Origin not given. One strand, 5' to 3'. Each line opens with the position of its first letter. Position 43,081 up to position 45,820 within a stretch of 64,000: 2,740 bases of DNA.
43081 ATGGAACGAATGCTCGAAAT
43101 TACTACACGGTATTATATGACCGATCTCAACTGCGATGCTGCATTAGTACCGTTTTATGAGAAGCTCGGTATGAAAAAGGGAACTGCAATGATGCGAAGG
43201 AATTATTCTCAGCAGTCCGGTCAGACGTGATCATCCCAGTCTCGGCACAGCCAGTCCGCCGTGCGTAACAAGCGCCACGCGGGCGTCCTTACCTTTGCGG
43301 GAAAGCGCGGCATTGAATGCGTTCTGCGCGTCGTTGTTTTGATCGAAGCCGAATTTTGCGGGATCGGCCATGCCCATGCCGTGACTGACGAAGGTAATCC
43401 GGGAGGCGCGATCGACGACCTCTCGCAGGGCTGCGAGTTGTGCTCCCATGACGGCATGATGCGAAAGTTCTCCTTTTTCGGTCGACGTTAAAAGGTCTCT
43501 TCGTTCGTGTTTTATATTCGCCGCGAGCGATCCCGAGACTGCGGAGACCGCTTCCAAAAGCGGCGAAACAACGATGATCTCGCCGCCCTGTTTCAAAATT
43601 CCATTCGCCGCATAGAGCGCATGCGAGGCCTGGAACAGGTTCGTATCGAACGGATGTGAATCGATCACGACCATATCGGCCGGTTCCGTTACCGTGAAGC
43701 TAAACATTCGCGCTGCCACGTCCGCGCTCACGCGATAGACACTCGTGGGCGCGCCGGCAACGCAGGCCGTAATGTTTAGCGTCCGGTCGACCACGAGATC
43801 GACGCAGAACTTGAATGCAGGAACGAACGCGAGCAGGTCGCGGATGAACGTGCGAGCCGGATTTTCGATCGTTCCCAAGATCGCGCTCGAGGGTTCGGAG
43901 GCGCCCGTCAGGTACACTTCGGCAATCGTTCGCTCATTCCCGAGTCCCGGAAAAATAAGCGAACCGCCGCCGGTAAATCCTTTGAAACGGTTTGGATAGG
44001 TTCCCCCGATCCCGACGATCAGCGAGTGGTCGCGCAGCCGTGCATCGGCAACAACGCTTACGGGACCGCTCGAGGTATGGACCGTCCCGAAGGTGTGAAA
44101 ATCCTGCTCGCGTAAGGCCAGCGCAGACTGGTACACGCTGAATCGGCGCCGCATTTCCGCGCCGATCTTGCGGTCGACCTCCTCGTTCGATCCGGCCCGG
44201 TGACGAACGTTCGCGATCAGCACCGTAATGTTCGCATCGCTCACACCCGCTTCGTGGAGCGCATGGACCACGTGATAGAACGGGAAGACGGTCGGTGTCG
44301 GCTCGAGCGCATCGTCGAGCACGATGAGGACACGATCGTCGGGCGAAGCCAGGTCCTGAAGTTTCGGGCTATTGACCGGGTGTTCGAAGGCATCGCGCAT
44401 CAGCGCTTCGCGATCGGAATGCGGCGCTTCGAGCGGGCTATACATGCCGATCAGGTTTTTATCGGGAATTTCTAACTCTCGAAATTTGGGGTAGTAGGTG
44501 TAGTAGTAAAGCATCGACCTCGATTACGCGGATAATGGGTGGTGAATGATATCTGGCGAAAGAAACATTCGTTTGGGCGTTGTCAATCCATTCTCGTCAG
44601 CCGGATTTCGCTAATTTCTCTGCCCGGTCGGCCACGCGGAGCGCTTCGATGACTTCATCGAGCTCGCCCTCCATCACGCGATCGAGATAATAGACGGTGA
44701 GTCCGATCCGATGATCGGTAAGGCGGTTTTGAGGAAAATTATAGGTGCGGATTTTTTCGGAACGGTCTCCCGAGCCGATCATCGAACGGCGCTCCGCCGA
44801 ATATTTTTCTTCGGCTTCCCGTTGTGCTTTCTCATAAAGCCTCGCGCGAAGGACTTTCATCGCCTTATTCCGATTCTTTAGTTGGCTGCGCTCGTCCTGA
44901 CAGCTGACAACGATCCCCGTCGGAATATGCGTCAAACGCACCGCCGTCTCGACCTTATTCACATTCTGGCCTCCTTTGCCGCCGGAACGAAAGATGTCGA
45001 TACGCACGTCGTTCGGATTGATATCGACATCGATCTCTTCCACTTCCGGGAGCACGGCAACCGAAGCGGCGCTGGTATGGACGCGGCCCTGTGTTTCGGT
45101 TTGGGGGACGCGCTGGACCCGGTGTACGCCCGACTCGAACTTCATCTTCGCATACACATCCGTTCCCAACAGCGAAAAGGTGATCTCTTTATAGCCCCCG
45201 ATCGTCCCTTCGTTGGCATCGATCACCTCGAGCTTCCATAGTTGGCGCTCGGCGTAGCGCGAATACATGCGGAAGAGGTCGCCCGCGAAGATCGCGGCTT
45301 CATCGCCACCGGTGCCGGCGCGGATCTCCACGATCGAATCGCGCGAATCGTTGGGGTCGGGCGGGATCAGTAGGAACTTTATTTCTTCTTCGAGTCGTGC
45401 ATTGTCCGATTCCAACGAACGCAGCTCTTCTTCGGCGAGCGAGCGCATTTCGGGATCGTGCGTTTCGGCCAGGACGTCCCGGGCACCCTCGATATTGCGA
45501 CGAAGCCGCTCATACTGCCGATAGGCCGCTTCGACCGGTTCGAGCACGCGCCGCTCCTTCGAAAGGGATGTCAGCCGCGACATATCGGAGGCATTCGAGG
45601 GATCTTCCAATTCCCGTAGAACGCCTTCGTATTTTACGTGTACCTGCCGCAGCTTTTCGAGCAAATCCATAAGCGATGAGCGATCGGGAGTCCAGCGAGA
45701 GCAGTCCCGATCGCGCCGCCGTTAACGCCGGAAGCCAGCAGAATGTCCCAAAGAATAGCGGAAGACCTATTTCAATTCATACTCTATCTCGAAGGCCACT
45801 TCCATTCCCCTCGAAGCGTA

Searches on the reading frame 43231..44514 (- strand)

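Call 86: search_protein_families(library=pfam, proteins=[window:43231-44514:-], max_evalue=0.001)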
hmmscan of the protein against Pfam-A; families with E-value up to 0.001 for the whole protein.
window:43231-44514:- (427 aa): 2 families
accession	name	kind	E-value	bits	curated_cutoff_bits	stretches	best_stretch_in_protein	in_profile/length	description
PF09861.14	Lar_N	-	5.4e-29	101.3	23.3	1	11-201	5-192/204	Lactate racemase N-terminal domain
PF21113.2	LarA_C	-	5.4e-05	23.6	25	1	278-419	5-147/152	Lactate racemase C-terminal domain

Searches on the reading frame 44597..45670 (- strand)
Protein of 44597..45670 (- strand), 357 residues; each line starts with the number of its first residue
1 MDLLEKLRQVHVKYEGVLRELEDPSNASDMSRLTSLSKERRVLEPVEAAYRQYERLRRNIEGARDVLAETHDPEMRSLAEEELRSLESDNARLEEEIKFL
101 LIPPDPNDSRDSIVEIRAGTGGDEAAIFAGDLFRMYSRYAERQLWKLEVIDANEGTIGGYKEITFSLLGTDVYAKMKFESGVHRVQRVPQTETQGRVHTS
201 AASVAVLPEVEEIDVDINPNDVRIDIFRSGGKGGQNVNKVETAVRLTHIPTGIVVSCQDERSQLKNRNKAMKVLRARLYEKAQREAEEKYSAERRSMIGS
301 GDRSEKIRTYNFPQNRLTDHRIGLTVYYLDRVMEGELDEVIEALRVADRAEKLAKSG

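Call 86: search_protein_families(library=pfam, proteins=[window:44597-45670:-], max_evalue=0.001)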
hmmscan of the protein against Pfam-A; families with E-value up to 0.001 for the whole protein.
window:44597-45670:- (357 aa): 2 families
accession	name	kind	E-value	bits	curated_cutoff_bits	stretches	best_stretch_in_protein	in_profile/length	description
PF03462.23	PCRF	-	2.6e-70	236.6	24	1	13-204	4-194/194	PCRF domain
PF00472.26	RF-1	-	2.6e-45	153.6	35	1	211-321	1-116/116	RF-1 domain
